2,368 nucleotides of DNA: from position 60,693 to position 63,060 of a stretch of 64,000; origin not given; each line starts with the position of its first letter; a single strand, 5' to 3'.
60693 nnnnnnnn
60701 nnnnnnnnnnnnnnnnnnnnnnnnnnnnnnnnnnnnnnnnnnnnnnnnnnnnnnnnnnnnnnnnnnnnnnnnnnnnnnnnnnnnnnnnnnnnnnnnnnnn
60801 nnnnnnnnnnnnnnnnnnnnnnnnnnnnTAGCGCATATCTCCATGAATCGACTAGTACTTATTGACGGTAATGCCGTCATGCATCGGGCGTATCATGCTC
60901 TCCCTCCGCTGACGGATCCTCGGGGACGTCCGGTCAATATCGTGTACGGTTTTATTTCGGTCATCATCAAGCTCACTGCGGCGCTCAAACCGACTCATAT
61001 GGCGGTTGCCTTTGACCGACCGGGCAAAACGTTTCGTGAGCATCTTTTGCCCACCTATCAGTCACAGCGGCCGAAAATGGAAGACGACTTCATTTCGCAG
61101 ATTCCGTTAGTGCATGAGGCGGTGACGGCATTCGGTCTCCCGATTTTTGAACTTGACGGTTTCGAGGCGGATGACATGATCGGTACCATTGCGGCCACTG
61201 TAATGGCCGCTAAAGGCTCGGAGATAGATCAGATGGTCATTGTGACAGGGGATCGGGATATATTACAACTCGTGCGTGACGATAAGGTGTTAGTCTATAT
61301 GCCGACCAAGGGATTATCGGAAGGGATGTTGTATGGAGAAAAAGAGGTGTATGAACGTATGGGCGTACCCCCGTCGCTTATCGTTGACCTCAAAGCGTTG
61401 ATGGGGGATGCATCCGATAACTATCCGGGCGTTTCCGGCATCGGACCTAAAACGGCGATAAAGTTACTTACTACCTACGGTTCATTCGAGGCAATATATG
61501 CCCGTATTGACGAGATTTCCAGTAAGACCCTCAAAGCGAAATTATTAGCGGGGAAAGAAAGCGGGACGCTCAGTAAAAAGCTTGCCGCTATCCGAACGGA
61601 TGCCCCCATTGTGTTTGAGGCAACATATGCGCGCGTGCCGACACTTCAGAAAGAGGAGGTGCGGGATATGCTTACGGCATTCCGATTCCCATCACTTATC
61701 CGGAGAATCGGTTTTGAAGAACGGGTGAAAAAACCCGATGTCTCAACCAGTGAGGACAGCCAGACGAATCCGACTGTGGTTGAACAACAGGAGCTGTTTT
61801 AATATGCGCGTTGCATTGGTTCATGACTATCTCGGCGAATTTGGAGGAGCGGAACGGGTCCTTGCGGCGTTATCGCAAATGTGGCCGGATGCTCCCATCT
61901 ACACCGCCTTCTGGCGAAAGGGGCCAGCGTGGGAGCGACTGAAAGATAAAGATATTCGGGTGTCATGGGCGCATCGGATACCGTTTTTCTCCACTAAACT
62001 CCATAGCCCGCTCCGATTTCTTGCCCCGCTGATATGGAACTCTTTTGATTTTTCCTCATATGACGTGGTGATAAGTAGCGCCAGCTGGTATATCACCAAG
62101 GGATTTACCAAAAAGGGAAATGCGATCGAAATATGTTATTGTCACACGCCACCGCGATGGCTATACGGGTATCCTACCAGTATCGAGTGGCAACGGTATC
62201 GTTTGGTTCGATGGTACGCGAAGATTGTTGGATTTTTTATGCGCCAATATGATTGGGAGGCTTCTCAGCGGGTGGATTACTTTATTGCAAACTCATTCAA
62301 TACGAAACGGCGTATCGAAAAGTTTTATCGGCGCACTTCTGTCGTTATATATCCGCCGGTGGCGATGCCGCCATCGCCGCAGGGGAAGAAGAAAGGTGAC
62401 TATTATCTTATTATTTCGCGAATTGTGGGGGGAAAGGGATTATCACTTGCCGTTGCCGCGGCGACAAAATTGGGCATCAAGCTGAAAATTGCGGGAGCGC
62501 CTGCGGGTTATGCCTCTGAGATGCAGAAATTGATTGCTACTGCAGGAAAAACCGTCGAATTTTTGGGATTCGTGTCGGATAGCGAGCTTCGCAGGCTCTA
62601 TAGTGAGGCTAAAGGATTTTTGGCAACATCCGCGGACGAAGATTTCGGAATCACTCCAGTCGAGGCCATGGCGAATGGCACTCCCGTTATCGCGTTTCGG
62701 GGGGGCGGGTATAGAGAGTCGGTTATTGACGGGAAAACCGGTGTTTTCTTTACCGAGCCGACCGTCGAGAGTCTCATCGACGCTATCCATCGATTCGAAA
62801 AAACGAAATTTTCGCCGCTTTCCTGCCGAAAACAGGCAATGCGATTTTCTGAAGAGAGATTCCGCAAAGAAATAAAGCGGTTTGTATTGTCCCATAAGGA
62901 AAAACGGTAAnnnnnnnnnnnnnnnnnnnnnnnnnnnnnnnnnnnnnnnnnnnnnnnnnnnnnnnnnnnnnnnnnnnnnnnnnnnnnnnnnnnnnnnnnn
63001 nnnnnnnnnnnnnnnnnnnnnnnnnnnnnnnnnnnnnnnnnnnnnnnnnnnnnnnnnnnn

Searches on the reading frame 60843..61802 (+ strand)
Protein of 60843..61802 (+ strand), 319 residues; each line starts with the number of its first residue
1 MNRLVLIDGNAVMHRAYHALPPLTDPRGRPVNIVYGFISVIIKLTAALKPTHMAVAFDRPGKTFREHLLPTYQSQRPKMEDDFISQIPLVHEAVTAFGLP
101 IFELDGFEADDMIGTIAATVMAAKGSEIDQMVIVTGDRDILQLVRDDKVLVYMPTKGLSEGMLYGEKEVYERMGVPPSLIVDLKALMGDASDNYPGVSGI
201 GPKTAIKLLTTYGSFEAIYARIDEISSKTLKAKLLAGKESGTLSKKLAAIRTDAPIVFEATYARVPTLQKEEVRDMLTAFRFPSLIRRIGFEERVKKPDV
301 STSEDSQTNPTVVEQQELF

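Call 59: search_protein_families(library=pfam, proteins=[window:60843-61802:+], max_evalue=0.0001)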
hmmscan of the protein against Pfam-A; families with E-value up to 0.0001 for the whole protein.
window:60843-61802:+ (319 aa): 2 families
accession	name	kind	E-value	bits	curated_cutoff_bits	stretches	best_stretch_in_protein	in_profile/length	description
PF02739.22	5_3_exonuc_N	-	6.9e-52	175.9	34.3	1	3-174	1-164/164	5'-3' exonuclease, N-terminal resolvase-like domain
PF01367.25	5_3_exonuc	-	1.3e-30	106.1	40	1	175-266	1-92/97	5'-3' exonuclease, C-terminal SAM fold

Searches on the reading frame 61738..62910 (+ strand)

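Call 59: search_protein_families(library=pfam, proteins=[window:61738-62910:+], max_evalue=0.0001)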
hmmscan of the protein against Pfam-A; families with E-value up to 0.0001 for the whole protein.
window:61738-62910:+ (390 aa): 5 families
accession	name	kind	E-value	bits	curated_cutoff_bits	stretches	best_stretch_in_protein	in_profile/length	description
PF00534.26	Glycos_transf_1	-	1.2e-28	100.3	26.4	1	217-367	12-169/172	Glycosyl transferases group 1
PF13692.12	Glyco_trans_1_4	-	6.5e-21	75.5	27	1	226-352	7-138/142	Glycosyl transferases group 1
PF20706.3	GT4-conflict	-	1.3e-09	38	26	1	212-324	190-315/385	Family 4 Glycosyltransferase in conflict systems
PF13439.12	Glyco_transf_4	-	4.2e-08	33.8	28.5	1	35-208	1-166/170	Glycosyltransferase Family 4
PF13524.12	Glyco_trans_1_2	-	5e-07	30.2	25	1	240-357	7-115/144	Glycosyl transferase-like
